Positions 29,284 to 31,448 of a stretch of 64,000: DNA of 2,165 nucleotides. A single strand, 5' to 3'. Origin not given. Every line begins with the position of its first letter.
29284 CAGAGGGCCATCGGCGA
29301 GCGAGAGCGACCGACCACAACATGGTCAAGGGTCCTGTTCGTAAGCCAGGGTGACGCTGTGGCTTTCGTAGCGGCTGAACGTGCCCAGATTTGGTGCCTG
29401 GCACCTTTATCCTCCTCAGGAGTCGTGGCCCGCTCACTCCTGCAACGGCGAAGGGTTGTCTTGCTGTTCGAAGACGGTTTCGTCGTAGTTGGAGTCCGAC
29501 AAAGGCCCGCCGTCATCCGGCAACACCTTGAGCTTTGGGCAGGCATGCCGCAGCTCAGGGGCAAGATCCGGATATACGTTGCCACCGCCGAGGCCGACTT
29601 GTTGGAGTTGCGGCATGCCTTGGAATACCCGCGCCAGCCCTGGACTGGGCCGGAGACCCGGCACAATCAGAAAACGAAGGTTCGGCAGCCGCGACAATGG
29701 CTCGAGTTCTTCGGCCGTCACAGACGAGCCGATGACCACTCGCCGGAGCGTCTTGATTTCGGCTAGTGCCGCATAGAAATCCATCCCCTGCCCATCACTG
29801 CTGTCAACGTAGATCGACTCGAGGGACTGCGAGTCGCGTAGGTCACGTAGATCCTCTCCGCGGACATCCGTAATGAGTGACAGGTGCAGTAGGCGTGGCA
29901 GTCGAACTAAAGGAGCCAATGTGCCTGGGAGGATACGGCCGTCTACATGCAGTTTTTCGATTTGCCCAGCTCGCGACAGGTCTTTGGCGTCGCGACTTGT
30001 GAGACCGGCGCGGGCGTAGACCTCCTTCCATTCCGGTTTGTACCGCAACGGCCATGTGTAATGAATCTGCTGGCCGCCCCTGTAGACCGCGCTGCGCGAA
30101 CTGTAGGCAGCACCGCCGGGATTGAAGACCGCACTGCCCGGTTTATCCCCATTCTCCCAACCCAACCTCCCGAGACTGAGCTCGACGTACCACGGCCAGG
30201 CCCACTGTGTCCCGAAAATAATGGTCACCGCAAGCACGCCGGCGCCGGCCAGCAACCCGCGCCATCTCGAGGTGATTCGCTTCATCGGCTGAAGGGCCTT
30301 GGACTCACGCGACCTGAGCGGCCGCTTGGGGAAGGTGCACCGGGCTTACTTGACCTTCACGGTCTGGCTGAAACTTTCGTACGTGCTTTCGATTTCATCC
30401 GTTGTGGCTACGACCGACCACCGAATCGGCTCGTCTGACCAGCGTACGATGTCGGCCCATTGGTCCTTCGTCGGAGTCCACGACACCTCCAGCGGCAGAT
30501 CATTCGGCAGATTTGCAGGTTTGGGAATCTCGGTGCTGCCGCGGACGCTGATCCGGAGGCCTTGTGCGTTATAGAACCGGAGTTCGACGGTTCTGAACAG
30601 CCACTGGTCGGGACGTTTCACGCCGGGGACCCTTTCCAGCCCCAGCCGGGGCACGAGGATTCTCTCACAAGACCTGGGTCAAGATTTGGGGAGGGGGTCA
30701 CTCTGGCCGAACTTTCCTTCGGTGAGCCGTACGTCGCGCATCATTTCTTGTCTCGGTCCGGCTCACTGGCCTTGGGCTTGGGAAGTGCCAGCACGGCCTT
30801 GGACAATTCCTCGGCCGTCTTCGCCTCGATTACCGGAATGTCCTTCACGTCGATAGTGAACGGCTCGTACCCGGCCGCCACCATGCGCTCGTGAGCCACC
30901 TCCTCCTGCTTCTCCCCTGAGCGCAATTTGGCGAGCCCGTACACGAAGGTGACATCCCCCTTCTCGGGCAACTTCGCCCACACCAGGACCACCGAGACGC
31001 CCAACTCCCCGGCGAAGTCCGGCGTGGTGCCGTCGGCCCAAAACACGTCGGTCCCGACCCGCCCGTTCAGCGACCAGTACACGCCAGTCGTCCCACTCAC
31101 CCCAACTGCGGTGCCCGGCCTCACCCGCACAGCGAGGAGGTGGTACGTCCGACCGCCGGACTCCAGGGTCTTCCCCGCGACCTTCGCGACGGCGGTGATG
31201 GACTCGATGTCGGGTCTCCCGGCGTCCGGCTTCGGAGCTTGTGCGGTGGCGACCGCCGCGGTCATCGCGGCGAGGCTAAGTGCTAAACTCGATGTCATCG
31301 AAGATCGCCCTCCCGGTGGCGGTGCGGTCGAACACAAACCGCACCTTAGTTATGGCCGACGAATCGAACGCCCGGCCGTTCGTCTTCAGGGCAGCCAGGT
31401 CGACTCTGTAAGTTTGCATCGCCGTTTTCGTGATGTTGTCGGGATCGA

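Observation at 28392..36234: Island operon: giant exported alpha/beta-hydrolase, overlapping secreted small protein, small cytosolic protein and two tandem membrane-anchored LRR paralogs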

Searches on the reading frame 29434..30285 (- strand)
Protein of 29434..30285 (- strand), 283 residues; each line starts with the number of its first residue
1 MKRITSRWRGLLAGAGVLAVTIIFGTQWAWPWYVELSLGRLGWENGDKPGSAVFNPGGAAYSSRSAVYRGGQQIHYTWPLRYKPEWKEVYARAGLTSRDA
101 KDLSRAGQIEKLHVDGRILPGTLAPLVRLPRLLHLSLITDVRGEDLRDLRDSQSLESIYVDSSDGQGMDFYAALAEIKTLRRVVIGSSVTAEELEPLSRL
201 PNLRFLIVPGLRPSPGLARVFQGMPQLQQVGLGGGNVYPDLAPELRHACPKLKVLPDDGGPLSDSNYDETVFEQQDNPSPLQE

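Call 6: search_protein_families(library=pfam, proteins=[window:29434-30285:-], max_evalue=1)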
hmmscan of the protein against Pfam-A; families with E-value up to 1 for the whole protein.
window:29434-30285:- (283 aa): 3 families
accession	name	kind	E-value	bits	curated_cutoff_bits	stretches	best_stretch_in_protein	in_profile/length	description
PF01141.23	Gag_p12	-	0.021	15.6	25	1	239-266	1-28/85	Gag polyprotein, inner coat protein p12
PF25019.1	LRR_R13L1-DRL21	-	0.071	13.4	27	1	146-208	62-124/127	R13L1/DRL21 LRRs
PF23598.1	LRR_14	-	0.15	11.2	40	0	126-185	89-146/353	Leucine-rich repeat region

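Call 7: find_encoding_contigs(protein=window:29434-30285:-, flank=10000, max_places=6)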
Protein window:29434-30285:- (283 aa): 23 contigs read that carry it; 6 places shown.
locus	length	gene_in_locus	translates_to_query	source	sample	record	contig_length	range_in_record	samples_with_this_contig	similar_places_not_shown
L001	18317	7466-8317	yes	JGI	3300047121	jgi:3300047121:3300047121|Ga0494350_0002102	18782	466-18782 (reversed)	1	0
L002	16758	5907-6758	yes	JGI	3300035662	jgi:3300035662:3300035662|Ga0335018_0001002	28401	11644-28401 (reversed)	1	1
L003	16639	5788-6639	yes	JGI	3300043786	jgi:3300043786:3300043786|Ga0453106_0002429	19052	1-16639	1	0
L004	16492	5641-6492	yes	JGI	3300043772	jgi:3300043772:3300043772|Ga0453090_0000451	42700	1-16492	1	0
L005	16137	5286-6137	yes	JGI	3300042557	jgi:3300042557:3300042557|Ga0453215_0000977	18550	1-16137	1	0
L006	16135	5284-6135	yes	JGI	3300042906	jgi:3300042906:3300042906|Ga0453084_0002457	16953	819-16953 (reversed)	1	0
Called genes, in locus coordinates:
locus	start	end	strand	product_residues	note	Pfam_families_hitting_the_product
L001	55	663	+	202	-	-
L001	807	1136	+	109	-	PF00893:Multi_Drug_Res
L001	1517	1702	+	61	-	-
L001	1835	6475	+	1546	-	-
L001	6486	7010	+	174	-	-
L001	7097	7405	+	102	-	-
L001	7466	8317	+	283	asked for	-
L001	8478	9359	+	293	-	-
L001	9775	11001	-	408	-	PF14690:Zn_ribbon_ISL3, PF13542:HTH_Tnp_ISL3, PF01610:DDE_Tnp_ISL3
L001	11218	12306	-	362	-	PF01883:FeS_assembly_P, PF01656:CbiA, PF09140:MipZ (weak), PF10609:ParA, PF13614:AAA_31 (weak)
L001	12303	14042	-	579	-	PF00361:Proton_antipo_M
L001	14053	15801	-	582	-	PF00361:Proton_antipo_M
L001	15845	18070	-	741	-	PF00662:Proton_antipo_N, PF00361:Proton_antipo_M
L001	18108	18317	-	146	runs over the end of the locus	PF00420:Oxidored_q2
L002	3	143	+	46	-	?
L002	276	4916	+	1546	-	-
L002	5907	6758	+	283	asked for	-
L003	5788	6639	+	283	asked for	-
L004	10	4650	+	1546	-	-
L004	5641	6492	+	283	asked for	-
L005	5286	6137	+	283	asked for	-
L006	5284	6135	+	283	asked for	-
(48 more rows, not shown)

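Call 19: search_protein_families(library=ncbifam, proteins=[window:29434-30285:-], max_evalue=1)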
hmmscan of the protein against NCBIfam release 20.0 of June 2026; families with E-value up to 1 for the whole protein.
window:29434-30285:- (283 aa): 0 families

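Call 106: search_solved_structures(query=A8, max_evalue=1, show_alignments=1)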
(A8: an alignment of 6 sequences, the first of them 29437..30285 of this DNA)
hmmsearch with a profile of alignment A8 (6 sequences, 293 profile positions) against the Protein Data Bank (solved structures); distinct sequences matched with E-value up to 1: 7.
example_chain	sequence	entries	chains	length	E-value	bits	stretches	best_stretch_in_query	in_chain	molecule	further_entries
4hq1_A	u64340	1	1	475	0.023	17.3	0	183-236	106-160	Probable receptor protein kinase TMK1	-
5z8x_A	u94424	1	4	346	0.078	15.6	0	174-223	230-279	Leucine-rich repeat transmembrane neuronal protein 2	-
5z8y_A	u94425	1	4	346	0.078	15.6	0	174-223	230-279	Leucine-rich repeat transmembrane neuronal protein 2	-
3wpb_A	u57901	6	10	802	0.079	15.6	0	175-225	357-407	Toll-like receptor 9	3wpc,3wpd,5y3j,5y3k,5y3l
2p1m_B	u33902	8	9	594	0.16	14.6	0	172-240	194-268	TRANSPORT INHIBITOR RESPONSE 1 protein | TRANSPORT INHIBITOR RESPONSE 1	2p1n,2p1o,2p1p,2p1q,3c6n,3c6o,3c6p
9fyc_A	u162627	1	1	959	0.16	14.6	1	143-223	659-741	CC-NBS-LRR resistance protein MLA13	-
5wls_A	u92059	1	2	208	0.26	13.9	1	161-232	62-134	Pollen receptor-like kinase 3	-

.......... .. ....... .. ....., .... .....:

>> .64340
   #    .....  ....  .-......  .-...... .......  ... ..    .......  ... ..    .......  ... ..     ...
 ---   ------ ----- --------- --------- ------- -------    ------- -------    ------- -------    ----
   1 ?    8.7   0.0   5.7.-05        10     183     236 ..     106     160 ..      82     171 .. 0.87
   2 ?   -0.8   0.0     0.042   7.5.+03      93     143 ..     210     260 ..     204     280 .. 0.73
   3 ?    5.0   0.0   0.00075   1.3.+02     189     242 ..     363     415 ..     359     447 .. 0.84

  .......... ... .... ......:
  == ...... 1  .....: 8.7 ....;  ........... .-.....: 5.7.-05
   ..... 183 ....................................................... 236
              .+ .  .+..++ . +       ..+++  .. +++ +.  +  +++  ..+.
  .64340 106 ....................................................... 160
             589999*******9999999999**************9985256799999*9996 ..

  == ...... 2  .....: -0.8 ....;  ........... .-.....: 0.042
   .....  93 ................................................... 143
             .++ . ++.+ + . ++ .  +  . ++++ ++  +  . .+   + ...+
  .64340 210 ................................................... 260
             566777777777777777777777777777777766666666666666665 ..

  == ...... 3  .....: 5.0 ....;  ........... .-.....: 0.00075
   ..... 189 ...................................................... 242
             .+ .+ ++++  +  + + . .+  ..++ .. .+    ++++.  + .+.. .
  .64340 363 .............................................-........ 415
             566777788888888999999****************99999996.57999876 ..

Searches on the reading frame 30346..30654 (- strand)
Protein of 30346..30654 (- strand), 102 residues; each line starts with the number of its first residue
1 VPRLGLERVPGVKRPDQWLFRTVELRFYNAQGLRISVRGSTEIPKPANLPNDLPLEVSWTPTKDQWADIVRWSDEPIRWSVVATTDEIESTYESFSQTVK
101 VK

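Call 6: search_protein_families(library=pfam, proteins=[window:30346-30654:-], max_evalue=1)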
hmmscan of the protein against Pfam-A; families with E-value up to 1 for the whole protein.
window:30346-30654:- (102 aa): 0 families

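Call 19: search_protein_families(library=ncbifam, proteins=[window:30346-30654:-], max_evalue=1)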
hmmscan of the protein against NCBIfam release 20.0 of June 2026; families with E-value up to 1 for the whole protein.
window:30346-30654:- (102 aa): 0 families

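Call 100: list_cluster_members(proteins=[window:30349-30654:-, window:29437-30285:-, window:28395-29273:-])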
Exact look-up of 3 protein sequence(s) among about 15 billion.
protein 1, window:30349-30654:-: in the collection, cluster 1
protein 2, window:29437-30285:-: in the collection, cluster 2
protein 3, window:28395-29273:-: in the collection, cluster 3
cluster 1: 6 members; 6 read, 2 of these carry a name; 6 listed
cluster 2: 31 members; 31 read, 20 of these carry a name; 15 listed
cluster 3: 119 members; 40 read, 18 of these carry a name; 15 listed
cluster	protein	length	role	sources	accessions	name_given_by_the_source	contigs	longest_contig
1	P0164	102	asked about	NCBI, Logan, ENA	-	-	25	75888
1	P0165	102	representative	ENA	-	-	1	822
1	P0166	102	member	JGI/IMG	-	hypothetical protein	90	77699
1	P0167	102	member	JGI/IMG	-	hypothetical protein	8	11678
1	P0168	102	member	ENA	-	-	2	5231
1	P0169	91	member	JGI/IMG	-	-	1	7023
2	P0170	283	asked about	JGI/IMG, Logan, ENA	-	hypothetical protein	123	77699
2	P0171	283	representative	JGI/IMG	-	hypothetical protein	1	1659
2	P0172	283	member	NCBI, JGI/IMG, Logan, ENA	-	hypothetical protein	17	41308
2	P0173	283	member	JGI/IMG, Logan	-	hypothetical protein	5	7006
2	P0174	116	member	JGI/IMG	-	hypothetical protein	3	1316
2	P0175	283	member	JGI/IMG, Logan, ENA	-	hypothetical protein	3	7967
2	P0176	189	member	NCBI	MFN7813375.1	MAG: hypothetical protein ACK5SI_12025, partial [Planctomycetia bacterium]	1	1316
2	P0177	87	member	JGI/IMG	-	hypothetical protein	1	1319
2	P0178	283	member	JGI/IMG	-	hypothetical protein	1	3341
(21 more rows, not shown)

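Call 108: search_solved_structures(query=window:30349-30654:-, max_evalue=5)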
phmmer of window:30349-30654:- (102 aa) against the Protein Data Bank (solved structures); distinct sequences matched with E-value up to 5: 0.

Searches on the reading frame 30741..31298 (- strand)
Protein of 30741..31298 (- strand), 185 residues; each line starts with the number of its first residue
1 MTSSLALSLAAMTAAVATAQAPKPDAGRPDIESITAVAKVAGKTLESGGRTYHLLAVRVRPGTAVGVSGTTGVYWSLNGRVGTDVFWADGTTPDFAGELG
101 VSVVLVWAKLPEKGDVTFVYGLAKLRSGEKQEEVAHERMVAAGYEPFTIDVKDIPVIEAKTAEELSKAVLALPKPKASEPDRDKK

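Call 6: search_protein_families(library=pfam, proteins=[window:30741-31298:-], max_evalue=1)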
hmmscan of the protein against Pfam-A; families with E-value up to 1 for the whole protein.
window:30741-31298:- (185 aa): 0 families

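Call 19: search_protein_families(library=ncbifam, proteins=[window:30741-31298:-], max_evalue=1)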
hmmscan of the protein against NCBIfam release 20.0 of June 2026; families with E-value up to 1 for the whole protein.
window:30741-31298:- (185 aa): 0 families

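Call 23: find_homologous_proteins(query=window:30744-31298:-, max_evalue=0.01)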
Query window:30744-31298:- (185 aa): 2 proteins with E <= 0.01 among 640 candidates.
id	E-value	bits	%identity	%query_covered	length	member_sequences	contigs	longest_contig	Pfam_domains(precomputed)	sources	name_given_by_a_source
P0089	3.0e-113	393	100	100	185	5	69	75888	-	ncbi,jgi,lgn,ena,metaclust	jgi:hypothetical protein|metaclust:\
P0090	3.6e-32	129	41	100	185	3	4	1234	-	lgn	-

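Call 24: list_cluster_members(proteins=[P0089, P0001])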
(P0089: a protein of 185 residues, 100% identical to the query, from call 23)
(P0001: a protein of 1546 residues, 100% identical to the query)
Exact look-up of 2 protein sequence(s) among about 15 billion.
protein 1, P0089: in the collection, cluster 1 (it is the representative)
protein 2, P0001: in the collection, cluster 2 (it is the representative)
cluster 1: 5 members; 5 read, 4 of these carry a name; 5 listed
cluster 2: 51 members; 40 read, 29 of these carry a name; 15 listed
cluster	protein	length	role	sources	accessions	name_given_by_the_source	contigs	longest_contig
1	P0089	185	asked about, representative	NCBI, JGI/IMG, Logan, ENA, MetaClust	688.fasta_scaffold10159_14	hypothetical protein | \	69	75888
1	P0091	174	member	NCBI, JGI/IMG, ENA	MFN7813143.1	MAG: hypothetical protein ACK5SI_10840 [Planctomycetia bacterium] | hypothetical protein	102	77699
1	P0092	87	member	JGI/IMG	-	hypothetical protein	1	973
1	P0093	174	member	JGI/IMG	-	hypothetical protein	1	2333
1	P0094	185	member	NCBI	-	-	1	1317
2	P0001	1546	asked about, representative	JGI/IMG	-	hypothetical protein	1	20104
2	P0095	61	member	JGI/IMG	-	hypothetical protein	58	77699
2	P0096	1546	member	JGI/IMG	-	hypothetical protein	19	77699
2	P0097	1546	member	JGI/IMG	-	hypothetical protein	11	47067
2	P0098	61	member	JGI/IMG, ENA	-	hypothetical protein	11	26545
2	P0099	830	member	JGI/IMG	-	hypothetical protein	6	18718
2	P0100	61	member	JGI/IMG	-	hypothetical protein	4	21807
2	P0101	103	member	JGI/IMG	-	hypothetical protein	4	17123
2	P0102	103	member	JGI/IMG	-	hypothetical protein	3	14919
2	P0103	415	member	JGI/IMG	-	hypothetical protein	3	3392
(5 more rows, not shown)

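Call 25: find_encoding_contigs(protein=P0090, flank=5000, max_places=4)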
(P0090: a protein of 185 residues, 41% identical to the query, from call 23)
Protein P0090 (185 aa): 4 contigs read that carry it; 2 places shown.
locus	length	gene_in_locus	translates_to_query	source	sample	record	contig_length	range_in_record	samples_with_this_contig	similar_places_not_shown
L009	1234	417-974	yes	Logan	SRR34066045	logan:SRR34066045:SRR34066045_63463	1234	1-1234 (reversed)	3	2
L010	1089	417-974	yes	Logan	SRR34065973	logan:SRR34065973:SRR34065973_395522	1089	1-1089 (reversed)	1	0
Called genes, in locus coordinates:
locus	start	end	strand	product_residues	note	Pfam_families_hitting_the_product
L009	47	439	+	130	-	-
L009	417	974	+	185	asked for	-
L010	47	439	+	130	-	-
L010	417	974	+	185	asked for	-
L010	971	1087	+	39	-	?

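Call 107: search_solved_structures(query=A3, max_evalue=5)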
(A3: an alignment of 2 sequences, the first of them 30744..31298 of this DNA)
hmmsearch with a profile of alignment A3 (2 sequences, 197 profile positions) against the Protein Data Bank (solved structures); distinct sequences matched with E-value up to 5: 3.
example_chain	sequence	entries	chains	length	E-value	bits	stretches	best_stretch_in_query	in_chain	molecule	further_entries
6fkg_A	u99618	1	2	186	0.24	14.4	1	136-173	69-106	Rv1989c (MbcT)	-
3qyq_A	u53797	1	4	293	0.74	12.8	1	32-103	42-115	Deoxyribose-phosphate aldolase, putative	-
4eiv_A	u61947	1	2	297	0.76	12.7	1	32-103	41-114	Deoxyribose-phosphate aldolase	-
